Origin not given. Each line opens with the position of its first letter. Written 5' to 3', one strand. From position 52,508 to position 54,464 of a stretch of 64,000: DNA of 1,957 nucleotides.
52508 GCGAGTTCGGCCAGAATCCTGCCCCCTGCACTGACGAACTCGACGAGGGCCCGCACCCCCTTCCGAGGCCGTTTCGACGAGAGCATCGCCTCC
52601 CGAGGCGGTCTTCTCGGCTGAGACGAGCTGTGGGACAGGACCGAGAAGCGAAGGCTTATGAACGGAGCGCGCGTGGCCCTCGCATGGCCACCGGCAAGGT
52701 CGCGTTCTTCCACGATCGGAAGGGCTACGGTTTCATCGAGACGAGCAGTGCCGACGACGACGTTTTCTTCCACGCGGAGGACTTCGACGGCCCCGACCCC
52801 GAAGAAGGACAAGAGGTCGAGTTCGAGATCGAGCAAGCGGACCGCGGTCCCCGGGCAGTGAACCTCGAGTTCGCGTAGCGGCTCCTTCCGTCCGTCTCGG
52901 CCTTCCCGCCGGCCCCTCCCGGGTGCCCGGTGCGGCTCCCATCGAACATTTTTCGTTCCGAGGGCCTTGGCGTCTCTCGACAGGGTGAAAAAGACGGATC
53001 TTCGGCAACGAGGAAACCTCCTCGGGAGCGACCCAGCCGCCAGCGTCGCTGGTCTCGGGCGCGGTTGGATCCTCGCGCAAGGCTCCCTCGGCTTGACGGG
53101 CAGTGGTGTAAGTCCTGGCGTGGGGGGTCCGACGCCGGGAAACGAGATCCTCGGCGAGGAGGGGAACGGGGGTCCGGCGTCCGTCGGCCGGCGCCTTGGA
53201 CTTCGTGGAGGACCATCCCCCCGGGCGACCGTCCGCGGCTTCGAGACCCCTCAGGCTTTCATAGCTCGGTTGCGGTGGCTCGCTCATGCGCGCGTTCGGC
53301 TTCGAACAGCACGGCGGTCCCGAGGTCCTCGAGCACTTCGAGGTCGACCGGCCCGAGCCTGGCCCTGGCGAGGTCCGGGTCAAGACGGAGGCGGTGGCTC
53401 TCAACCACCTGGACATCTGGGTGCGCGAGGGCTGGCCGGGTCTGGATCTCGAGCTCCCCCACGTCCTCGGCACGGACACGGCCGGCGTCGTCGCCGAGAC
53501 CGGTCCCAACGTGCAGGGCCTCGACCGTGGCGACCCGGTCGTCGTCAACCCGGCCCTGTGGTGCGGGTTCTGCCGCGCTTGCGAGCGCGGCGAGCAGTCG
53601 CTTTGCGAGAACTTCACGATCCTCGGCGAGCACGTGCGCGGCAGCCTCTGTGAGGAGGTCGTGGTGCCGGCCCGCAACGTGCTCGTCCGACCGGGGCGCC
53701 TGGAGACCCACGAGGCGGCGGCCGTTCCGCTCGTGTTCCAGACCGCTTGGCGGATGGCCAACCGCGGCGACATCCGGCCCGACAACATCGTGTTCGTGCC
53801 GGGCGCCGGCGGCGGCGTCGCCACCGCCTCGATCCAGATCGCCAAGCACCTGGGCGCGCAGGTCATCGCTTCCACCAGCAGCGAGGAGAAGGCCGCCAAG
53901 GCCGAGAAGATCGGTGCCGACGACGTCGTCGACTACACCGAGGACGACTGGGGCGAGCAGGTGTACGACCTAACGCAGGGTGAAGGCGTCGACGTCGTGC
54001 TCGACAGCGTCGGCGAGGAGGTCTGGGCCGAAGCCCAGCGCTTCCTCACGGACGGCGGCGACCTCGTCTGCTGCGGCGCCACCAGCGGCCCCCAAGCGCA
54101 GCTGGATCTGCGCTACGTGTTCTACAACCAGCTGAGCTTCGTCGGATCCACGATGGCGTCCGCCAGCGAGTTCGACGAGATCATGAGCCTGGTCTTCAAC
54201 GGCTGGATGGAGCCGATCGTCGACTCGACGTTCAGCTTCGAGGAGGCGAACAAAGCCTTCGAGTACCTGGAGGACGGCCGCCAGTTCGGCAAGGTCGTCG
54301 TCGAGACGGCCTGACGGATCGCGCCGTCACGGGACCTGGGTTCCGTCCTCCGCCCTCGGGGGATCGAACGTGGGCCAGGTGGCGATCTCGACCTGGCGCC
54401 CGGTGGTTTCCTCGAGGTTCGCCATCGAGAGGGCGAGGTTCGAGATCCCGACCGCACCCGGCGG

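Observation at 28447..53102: Family A: modular multi-hairpin element in three copies, always downstream and in sense of a gene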

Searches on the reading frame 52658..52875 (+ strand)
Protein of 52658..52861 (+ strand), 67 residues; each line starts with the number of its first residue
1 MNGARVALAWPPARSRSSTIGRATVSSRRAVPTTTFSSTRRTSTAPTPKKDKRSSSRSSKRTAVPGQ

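Call 12: search_protein_families(library=pfam, proteins=[window:52658-52861:+])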
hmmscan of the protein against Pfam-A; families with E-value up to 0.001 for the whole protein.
window:52658-52861:+ (67 aa): 0 families

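Call 33: find_encoding_contigs(protein=window:52684-52875:+, flank=10000, max_places=10)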
Protein window:52684-52875:+ (64 aa): 2 contigs read that carry it; 2 places shown.
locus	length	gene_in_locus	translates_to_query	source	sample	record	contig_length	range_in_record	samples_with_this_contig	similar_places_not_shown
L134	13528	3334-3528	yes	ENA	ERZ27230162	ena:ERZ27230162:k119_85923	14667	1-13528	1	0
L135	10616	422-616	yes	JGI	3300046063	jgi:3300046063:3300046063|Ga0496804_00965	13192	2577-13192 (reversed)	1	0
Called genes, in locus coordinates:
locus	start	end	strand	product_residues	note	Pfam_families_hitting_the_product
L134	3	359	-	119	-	?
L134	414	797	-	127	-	PF00072:Response_reg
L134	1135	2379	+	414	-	-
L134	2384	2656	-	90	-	-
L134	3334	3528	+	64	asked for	PF00313:CSD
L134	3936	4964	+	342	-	PF08240:ADH_N, PF00107:ADH_zinc_N, PF13602:ADH_zinc_N_2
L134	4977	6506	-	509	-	PF13365:Trypsin_2 (weak)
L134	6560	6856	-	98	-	-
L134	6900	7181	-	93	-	-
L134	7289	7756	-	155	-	PF27352:AF_0059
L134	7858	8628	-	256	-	PF01149:Fapy_DNA_glyco (weak), PF06831:H2TH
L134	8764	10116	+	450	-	PF00291:PALP, PF00571:CBS (faint)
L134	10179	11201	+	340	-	PF02636:Methyltransf_28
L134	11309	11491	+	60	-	-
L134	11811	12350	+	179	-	PF02834:LigT_PEase, PF13563:2_5_RNA_ligase2, PF10469:AKAP7_NLS, PF02834:LigT_PEase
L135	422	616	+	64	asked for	PF00313:CSD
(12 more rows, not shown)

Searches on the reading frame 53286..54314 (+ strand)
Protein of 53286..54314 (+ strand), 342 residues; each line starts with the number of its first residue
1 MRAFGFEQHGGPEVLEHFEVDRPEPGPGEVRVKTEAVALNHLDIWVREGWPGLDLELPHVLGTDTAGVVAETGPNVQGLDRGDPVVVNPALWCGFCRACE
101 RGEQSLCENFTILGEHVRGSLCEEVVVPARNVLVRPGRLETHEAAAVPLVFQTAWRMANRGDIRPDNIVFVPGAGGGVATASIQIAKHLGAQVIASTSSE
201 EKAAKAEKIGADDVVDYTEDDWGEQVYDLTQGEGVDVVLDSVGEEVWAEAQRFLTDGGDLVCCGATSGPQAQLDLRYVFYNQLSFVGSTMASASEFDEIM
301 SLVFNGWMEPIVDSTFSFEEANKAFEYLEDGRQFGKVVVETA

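Call 12: search_protein_families(library=pfam, proteins=[window:53286-54314:+])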
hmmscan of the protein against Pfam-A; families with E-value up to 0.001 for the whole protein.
window:53286-54314:+ (342 aa): 3 families
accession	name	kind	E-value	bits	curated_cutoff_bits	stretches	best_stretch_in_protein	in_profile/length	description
PF00107.32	ADH_zinc_N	-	9.7e-33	113.3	31.8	1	177-303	1-127/129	Zinc-binding dehydrogenase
PF13602.12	ADH_zinc_N_2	-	1.4e-25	91.2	27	1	209-339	1-134/134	Zinc-binding dehydrogenase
PF08240.17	ADH_N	-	5.5e-25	88.1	23.5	1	26-133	1-100/104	Alcohol dehydrogenase GroES-like domain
